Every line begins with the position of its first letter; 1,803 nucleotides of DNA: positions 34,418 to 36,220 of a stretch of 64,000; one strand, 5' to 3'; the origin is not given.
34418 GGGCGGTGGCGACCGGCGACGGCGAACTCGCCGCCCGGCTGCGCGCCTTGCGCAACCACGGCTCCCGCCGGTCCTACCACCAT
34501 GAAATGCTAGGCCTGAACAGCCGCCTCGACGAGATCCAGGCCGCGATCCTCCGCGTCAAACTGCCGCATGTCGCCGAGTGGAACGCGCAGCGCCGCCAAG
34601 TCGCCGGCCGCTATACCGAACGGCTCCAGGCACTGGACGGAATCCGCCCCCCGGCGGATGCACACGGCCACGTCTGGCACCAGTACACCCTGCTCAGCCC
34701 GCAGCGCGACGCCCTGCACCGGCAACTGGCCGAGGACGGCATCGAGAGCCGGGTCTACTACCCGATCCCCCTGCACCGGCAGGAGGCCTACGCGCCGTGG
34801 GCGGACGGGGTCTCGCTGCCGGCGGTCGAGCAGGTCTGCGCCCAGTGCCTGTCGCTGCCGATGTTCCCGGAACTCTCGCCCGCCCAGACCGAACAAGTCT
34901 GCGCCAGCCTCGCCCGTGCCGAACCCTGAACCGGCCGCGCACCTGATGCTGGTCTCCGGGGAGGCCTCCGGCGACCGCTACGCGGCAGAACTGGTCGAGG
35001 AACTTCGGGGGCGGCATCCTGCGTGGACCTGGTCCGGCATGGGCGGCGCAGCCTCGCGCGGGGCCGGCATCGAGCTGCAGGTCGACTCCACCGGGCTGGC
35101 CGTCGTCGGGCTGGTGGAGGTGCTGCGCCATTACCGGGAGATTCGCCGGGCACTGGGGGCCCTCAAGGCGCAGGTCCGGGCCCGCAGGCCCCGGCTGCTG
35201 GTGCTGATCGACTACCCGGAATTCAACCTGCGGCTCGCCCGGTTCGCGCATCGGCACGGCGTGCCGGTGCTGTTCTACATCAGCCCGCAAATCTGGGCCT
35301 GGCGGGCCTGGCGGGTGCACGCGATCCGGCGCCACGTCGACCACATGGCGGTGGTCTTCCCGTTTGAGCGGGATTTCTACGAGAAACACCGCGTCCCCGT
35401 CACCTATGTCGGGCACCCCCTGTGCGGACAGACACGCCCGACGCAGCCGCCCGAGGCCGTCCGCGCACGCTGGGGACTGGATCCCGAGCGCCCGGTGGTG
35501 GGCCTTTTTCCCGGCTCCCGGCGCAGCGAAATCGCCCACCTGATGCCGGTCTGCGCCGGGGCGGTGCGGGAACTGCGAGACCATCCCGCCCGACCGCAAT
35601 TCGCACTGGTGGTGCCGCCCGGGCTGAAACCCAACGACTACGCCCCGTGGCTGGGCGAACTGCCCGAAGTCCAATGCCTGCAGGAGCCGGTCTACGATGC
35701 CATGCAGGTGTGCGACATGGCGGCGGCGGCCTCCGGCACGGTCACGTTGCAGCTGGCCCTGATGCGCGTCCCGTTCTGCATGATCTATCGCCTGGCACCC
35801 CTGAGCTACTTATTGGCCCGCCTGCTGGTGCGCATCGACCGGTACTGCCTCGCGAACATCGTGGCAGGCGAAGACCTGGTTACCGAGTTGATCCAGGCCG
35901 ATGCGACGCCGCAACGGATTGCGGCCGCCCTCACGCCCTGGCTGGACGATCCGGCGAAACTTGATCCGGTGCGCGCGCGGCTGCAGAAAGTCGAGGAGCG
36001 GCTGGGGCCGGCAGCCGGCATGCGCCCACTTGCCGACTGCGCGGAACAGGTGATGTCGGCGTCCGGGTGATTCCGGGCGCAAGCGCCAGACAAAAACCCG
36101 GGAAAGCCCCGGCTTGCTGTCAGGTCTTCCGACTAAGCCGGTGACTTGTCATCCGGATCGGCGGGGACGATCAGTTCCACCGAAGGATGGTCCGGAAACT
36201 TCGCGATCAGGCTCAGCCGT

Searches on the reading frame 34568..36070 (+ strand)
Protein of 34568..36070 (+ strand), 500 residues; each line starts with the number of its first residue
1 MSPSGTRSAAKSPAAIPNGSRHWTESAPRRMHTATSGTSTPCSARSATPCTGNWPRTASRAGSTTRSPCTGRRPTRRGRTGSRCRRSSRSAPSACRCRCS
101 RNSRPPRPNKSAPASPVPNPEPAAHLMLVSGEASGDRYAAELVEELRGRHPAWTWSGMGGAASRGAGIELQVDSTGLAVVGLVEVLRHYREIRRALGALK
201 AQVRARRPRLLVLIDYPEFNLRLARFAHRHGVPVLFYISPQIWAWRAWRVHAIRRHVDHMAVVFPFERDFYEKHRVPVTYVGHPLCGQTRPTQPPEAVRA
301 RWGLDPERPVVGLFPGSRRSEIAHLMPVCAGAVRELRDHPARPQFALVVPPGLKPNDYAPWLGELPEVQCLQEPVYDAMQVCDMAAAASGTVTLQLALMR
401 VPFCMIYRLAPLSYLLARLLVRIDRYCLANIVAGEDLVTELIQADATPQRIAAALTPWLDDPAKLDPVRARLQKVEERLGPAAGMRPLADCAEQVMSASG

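Call 33: search_protein_families(library=pfam, proteins=[window:34568-36070:+], max_evalue=0.001)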
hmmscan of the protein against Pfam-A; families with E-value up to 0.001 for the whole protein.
window:34568-36070:+ (500 aa): 1 family
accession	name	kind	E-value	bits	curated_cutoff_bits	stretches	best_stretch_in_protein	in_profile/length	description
PF02684.21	LpxB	-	9.9e-79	265.3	22.6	1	127-476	2-356/374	Lipid-A-disaccharide synthetase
